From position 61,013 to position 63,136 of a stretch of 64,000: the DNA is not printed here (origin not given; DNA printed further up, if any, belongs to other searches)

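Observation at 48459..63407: Co-oriented cyclic-nucleotide cluster: cNMP protein, cNMP-patatin, giant secreted C25-like protease, cyclase-STAND-TPR, EAL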

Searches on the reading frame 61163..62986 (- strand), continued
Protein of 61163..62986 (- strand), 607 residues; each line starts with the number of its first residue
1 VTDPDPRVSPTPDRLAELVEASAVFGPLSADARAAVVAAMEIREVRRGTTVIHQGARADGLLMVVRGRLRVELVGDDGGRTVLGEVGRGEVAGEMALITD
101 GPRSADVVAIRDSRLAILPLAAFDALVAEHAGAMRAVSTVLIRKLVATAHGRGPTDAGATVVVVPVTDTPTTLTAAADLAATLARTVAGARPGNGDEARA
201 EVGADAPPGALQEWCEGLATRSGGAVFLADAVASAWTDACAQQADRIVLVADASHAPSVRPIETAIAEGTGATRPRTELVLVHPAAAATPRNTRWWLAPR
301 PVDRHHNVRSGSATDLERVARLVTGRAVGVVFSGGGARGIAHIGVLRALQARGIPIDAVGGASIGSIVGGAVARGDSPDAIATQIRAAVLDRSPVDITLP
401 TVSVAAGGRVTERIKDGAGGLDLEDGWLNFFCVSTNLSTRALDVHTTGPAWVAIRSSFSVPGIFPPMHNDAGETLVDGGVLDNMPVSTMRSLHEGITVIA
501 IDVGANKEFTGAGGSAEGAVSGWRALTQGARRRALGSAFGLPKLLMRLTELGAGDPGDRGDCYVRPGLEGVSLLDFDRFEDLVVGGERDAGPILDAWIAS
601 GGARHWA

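Call 20: search_protein_families(library=pfam, proteins=[L042:7739-9922:+, L042:9962-11767:+, L042:11826-15425:+, L042:15647-17758:-, L042:6725-7645:-, L045:388-2580:+, L045:4570-8346:+, L036:1251-3449:+, L036:14287-16242:+, L036:8237-9424:+], max_evalue=0.001)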
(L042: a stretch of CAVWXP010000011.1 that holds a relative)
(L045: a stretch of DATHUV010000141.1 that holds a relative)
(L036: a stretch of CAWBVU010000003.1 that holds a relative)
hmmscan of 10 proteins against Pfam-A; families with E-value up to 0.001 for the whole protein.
L042:7739-9922:+ (727 aa): 5 families
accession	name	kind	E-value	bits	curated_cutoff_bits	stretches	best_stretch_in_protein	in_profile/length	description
PF00664.28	ABC_membrane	-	3.5e-30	106.1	28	1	20-283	6-267/274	ABC transporter transmembrane region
PF00005.33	ABC_tran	-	3.4e-28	99.4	25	1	353-500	1-135/137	ABC transporter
PF00027.35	cNMP_binding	-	2e-22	79.4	27.5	1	618-701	5-88/89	Cyclic nucleotide-binding domain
PF13304.12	AAA_21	-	3.7e-12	47.4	27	1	455-530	221-298/304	AAA domain, putative AbiEii toxin, Type IV TA system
PF02463.25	SMC_N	-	3.9e-08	33.4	40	1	362-541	23-208/220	RecF/RecN/SMC N terminal domain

L042:9962-11767:+ (601 aa): 3 families
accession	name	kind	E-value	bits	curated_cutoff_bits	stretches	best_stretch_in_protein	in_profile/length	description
PF01734.28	Patatin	-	7.8e-30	104.9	27.7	1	327-485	1-188/191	Patatin-like phospholipase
PF00027.35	cNMP_binding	-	5.5e-21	74.8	27.5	1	52-136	4-88/89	Cyclic nucleotide-binding domain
PF24179.1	NTE_Ploop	-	4.6e-14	53.2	27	1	167-311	4-162/223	Neuropathy Target Esterase family P-loop like domain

L042:11826-15425:+ (1199 aa): 10 families
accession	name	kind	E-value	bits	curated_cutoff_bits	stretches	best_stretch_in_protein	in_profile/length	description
PF00211.25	Guanylate_cyc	-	3.3e-23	82.6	21.9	2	32-184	10-156/183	Adenylate and Guanylate cyclase catalytic domain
PF13424.12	TPR_12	-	1.6e-18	67.1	30.1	1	1020-1087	7-76/77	Tetratricopeptide repeat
PF13191.12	AAA_16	-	8.7e-17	62.5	32.6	1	431-613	2-167/167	AAA ATPase domain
PF17874.7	TPR_MalT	-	2.6e-12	47.1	45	1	994-1160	19-185/336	MalT-like TPR region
PF07719.23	TPR_2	-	2.7e-07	30.6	27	0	1021-1042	6-27/34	Tetratricopeptide repeat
PF00515.34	TPR_1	-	3.1e-07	30.3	27.8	0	1021-1041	6-26/34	Tetratricopeptide repeat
PF13432.12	TPR_16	-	2.6e-06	28.2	32.7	0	1062-1125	3-60/65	Tetratricopeptide repeat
PF13176.12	TPR_7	-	3.1e-05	24.2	27.9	0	1021-1050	4-33/36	Tetratricopeptide repeat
PF13181.12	TPR_8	-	5.1e-05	23.6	25.7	0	856-885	1-30/34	Tetratricopeptide repeat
PF10602.15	RPN7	-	0.00037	20.7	29.6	0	830-958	11-134/174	26S proteasome subunit RPN7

L042:15647-17758:- (703 aa): 1 family
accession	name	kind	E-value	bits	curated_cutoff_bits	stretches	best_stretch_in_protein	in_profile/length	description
PF16640.11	Big_3_5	-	2.2e-16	60.6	35.5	2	232-318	2-81/88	Bacterial Ig-like domain (group 3)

L042:6725-7645:- (306 aa): 1 family
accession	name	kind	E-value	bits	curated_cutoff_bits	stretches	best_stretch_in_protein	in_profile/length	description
PF00296.26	Bac_luciferase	-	4.8e-46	158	27.9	1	1-234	1-222/314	Luciferase-like monooxygenase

L045:388-2580:+ (730 aa): 5 families
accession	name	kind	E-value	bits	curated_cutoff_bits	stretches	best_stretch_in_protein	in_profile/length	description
PF00664.28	ABC_membrane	-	7.6e-27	95.1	28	1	23-283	5-267/274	ABC transporter transmembrane region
PF00005.33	ABC_tran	-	9.7e-25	88.2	25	1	353-500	1-135/137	ABC transporter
PF00027.35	cNMP_binding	-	8.2e-22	77.4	27.5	1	617-701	4-88/89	Cyclic nucleotide-binding domain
PF13304.12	AAA_21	-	1.1e-10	42.5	27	1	479-530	242-298/304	AAA domain, putative AbiEii toxin, Type IV TA system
PF02463.25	SMC_N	-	3.3e-08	33.7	40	0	363-381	24-42/220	RecF/RecN/SMC N terminal domain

L045:4570-8346:+ (1258 aa): 9 families
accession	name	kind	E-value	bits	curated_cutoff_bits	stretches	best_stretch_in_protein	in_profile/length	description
PF00211.25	Guanylate_cyc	-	2.1e-24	86.5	21.9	2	32-185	10-158/183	Adenylate and Guanylate cyclase catalytic domain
PF13424.12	TPR_12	-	6.2e-20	71.6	30.1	2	1018-1083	3-71/77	Tetratricopeptide repeat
PF13191.12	AAA_16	-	1.5e-18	68.3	32.6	1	430-612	1-166/167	AAA ATPase domain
PF13181.12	TPR_8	-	5.5e-09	35.9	25.7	0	859-887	3-31/34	Tetratricopeptide repeat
PF13176.12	TPR_7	-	9.4e-05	22.7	27.9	0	860-890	2-34/36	Tetratricopeptide repeat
PF13374.12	TPR_10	-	0.00016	22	27.5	0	1057-1087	2-32/42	Tetratricopeptide repeat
PF00515.34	TPR_1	-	0.00028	21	27.8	0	859-886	3-30/34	Tetratricopeptide repeat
PF13174.12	TPR_6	-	0.00072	20.5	26.3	0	858-882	1-25/33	Tetratricopeptide repeat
PF07719.23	TPR_2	-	0.0008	19.8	27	0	858-887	2-31/34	Tetratricopeptide repeat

L036:1251-3449:+ (732 aa): 5 families
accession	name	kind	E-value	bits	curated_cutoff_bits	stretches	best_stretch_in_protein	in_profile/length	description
PF00664.28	ABC_membrane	-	1.2e-25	91.2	28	1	31-293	7-267/274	ABC transporter transmembrane region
PF00005.33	ABC_tran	-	2.5e-25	90.1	25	1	364-510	2-135/137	ABC transporter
PF00027.35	cNMP_binding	-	4.8e-19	68.6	27.5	1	629-710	6-88/89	Cyclic nucleotide-binding domain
PF13304.12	AAA_21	-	3e-10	41.1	27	1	377-450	3-83/304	AAA domain, putative AbiEii toxin, Type IV TA system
PF02463.25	SMC_N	-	2e-08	34.4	40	0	374-393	25-44/220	RecF/RecN/SMC N terminal domain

L036:14287-16242:+ (652 aa): 3 families
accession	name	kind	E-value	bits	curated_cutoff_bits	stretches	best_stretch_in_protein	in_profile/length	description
PF00211.25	Guanylate_cyc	-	7.3e-23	81.5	21.9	2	47-202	8-157/183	Adenylate and Guanylate cyclase catalytic domain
PF13191.12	AAA_16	-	3.6e-19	70.3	32.6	1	447-627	1-163/167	AAA ATPase domain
PF13401.12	AAA_22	-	9.8e-07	29.6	27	1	469-547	4-84/130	AAA domain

L036:8237-9424:+ (395 aa): 4 families
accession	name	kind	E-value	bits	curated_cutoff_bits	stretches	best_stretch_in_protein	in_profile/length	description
PF12698.13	ABC2_membrane_3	-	1.3e-33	117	31.6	1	22-385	4-346/347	ABC-2 family transporter protein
PF12679.13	ABC2_membrane_2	-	6.4e-20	72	27.2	1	7-393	3-283/283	ABC-2 family transporter protein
PF01061.29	ABC2_membrane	-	1.3e-19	71.1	26.9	1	205-355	55-207/211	ABC-2 type transporter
PF12730.13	ABC2_membrane_4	-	1.1e-05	25.9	27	1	191-301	40-151/179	ABC-2 family transporter protein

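Call 23: search_protein_families(library=pfam, proteins=[L053:782-4483:+, L053:4625-9952:+, L053:9980-11791:+, L053:11673-12836:+, L053:12754-13785:+, L053:1-684:+, L053:14536-16152:-], max_evalue=0.001)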
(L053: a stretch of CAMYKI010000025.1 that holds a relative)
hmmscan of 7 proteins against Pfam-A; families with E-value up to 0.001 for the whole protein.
L053:782-4483:+ (1233 aa): 10 families
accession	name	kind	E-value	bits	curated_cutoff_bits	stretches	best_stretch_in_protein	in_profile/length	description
PF13424.12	TPR_12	-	1.3e-31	109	30.1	3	1026-1098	2-76/77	Tetratricopeptide repeat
PF13191.12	AAA_16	-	1.9e-21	77.7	32.6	1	454-641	2-167/167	AAA ATPase domain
PF13176.12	TPR_7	-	1.6e-17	62.5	27.9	0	1030-1063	2-35/36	Tetratricopeptide repeat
PF00211.25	Guanylate_cyc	-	9.3e-15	55.1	21.9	1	319-432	60-178/183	Adenylate and Guanylate cyclase catalytic domain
PF13374.12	TPR_10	-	1.9e-14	53.5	27.5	0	1027-1057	2-32/42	Tetratricopeptide repeat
PF00515.34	TPR_1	-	1e-13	50.9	27.8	0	1028-1057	2-31/34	Tetratricopeptide repeat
PF07719.23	TPR_2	-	2.3e-12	46.5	27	0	1072-1099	6-33/34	Tetratricopeptide repeat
PF13181.12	TPR_8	-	2.4e-08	33.9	25.7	0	1069-1099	3-33/34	Tetratricopeptide repeat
PF24885.1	TPR_NPHP3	-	4.8e-08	33.1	100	1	1018-1100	90-174/239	Nephrocystin-3 TPR domain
PF17874.7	TPR_MalT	-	5.4e-07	29.6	45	1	993-1172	7-186/336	MalT-like TPR region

L053:4625-9952:+ (1775 aa): 2 families
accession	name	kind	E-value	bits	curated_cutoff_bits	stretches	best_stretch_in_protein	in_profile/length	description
PF16640.11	Big_3_5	-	7.1e-11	43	35.5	2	1431-1509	9-87/88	Bacterial Ig-like domain (group 3)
PF02095.21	Extensin_1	-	3.3e-06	27.5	105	1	525-622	52-149/171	Extensin-like protein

L053:9980-11791:+ (603 aa): 3 families
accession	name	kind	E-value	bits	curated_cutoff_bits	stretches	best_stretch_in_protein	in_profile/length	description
PF01734.28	Patatin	-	3.7e-28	99.5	27.7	1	325-481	1-190/191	Patatin-like phospholipase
PF00027.35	cNMP_binding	-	1.3e-25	89.7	27.5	1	43-129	2-88/89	Cyclic nucleotide-binding domain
PF24179.1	NTE_Ploop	-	7.2e-06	26.4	27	1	156-247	3-100/223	Neuropathy Target Esterase family P-loop like domain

L053:11673-12836:+ (387 aa): 2 families
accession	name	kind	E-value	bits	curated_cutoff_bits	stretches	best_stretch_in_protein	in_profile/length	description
PF02687.27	FtsX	-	1.5e-11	44.9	25.5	1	272-375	5-117/120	FtsX-like permease C-terminal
PF12704.14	MacB_PCD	-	4.8e-07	30.7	27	1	59-228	8-185/207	MacB-like periplasmic core domain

L053:12754-13785:+ (343 aa): 7 families
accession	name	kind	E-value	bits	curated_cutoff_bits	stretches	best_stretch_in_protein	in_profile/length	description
PF00005.33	ABC_tran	-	1.1e-32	113.9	25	1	52-199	3-137/137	ABC transporter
PF00027.35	cNMP_binding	-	1.5e-19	70.1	27.5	1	256-337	2-83/89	Cyclic nucleotide-binding domain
PF13304.12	AAA_21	-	7.1e-09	36.6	27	0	177-233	244-303/304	AAA domain, putative AbiEii toxin, Type IV TA system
PF02463.25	SMC_N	-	2.6e-06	27.5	40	1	62-243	26-212/220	RecF/RecN/SMC N terminal domain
PF01078.27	Mg_chelatase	-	0.00047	20.1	20.3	1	63-104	25-66/207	Magnesium chelatase, subunit ChlI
PF13238.12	AAA_18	-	0.00052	20.9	29.4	0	63-80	1-18/128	AAA domain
PF00437.27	T2SSE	-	0.00072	18.7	24.9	0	55-102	137-185/370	Type II/IV secretion system protein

L053:1-684:+ (227 aa): 0 families

L053:14536-16152:- (538 aa): 3 families
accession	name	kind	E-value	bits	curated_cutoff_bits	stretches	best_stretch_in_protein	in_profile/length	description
PF02518.31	HATPase_c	-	1.3e-28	100.1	26.4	1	421-535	2-109/111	Histidine kinase-, DNA gyrase B-, and HSP90-like ATPase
PF00512.31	HisKA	-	4.9e-18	65.4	26.9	1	313-377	1-65/66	His Kinase A (phospho-acceptor) domain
PF13581.12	HATPase_c_2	-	0.00037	20.9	27.4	0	388-513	12-112/127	Histidine kinase-like ATPase domain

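Call 75: search_solved_structures(query=A1, max_evalue=0.001)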
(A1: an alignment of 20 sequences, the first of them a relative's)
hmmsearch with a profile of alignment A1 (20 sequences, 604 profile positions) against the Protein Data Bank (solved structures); distinct sequences matched with E-value up to 0.001: 238 (the best 60 are shown).
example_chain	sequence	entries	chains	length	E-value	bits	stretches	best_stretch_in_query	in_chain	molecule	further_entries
9ya0_MA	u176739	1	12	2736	4.3e-56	193.8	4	5-123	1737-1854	PCR12, TGME49_219070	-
5j3u_A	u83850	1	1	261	1.5e-39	139.2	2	5-134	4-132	Protein Kinase A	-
5ezr_A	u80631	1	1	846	2e-38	135.5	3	14-112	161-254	cGMP-dependent protein kinase, putative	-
4rz7_A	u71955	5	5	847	2e-38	135.5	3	14-112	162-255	cGMP-dependent protein kinase, putative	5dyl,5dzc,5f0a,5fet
9p74_A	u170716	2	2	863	2.2e-38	135.3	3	14-112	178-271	cGMP-dependent protein kinase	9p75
5dyk_A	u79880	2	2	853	2.8e-38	135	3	14-116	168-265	CGMP-dependent protein kinase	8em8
3of1_A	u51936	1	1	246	1.7e-37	132.4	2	11-125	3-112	cAMP-dependent protein kinase regulatory subunit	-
5fqu_A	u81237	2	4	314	1e-36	129.8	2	326-380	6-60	PATATIN-LIKE PROTEIN, PLPD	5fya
5kbf_A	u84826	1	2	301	9.7e-35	123.3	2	5-138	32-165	CAMP-dependent protein kinase regulatory subunit, putative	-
3j4q_B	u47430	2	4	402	1.6e-34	122.6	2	7-138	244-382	cAMP-dependent protein kinase type II-alpha regulatory subunit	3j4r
2qvs_B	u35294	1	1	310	5e-34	120.9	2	9-138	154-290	cAMP-dependent protein kinase type II-alpha regulatory subunit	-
9d2f_b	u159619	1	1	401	1.4e-33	119.4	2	7-138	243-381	cAMP-dependent protein kinase type II-alpha regulatory subunit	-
1cx4_A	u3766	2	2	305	6.3e-33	117.3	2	9-137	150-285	CAMP-DEPENDENT PROTEIN KINASE REGULATORY SUBUNIT TYPE II BETA | cAMP-dependent protein kinase type II-beta regulatory subunit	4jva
1ne4_A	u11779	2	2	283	1.7e-32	115.9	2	9-126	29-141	cAMP-dependent protein kinase type I-alpha regulatory chain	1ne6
1rgs_A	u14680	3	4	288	1.8e-32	115.8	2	9-126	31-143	CAMP DEPENDENT PROTEIN KINASE | cAMP-dependent protein kinase type I-alpha regulatory chain | cAMP-dependent protein kinase type I-alpha regulatory subunit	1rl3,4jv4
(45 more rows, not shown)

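Call 87: search_protein_families(library=pfam, proteins=[L012:12599-12967:-, L012:12968-14149:-, L012:14154-14720:-, L012:14720-16684:-, L012:17237-19465:+], max_evalue=0.0001)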
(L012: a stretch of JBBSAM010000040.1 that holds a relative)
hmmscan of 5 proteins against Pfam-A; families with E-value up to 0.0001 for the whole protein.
L012:12599-12967:- (122 aa): 2 families
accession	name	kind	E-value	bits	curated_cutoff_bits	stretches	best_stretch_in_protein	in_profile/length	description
PF13411.12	MerR_1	-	9.1e-20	71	21.6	1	10-75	2-67/69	MerR HTH family regulatory protein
PF00376.29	MerR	-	6.3e-12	45.6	28.2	1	11-46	2-38/38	MerR family regulatory protein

L012:12968-14149:- (393 aa): 3 families
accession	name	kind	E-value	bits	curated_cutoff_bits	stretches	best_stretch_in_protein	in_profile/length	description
PF01556.23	DnaJ_C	-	1.8e-41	142.1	26.6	1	152-365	1-152/152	DnaJ C terminal domain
PF00226.36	DnaJ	-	1.5e-26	92.7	27.8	1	11-73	1-63/63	DnaJ domain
PF00684.25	DnaJ_CXXCXGXG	-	4.5e-15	56.1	32.7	1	179-239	1-65/65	DnaJ central domain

L012:14154-14720:- (188 aa): 1 family
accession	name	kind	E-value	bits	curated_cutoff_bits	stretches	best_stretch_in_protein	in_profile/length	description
PF01025.24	GrpE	-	1.3e-39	135.9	25.8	1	39-187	12-164/165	GrpE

L012:14720-16684:- (654 aa): 2 families
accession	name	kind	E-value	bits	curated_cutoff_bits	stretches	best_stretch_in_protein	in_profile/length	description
PF00012.26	HSP70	-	1.5e-239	796.7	20.6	1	39-609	1-598/599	Hsp70 protein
PF06723.19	MreB_Mbl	-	3.7e-19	69.2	27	1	38-383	2-317/327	MreB/Mbl protein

L012:17237-19465:+ (742 aa): 11 families
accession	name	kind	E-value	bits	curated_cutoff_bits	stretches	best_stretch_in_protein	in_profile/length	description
PF02754.22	CCG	-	2.4e-37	127.3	20.6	2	611-699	1-85/85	Cysteine-rich domain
PF13183.11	Fer4_8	-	2.8e-09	37.8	27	1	333-418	3-68/68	4Fe-4S dicluster domain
PF13187.11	Fer4_9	-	2.4e-08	34.3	27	1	334-417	1-50/52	4Fe-4S dicluster domain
PF13237.11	Fer4_10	-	6.3e-08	32.9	25.5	1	330-415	4-53/53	4Fe-4S dicluster domain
PF13534.11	Fer4_17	-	3.6e-06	27.9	22.2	0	293-348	17-59/61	4Fe-4S dicluster domain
PF02665.19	Nitrate_red_gam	-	3.7e-06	27.2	22.9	1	152-293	80-208/217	Nitrate reductase gamma subunit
PF12838.12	Fer4_7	-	4.2e-06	27.6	27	0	329-349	32-52/52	4Fe-4S dicluster domain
PF00037.32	Fer4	-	1.1e-05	25.5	21.1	0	330-349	3-22/24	4Fe-4S binding domain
PF13484.11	Fer4_16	-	1.9e-05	25.8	30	0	335-417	2-66/66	4Fe-4S double cluster binding domain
PF12797.12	Fer4_2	-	3.3e-05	24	24.5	0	326-347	1-22/22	4Fe-4S binding domain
PF14697.11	Fer4_21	-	6.1e-05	23.5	35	0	331-347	37-53/59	4Fe-4S dicluster domain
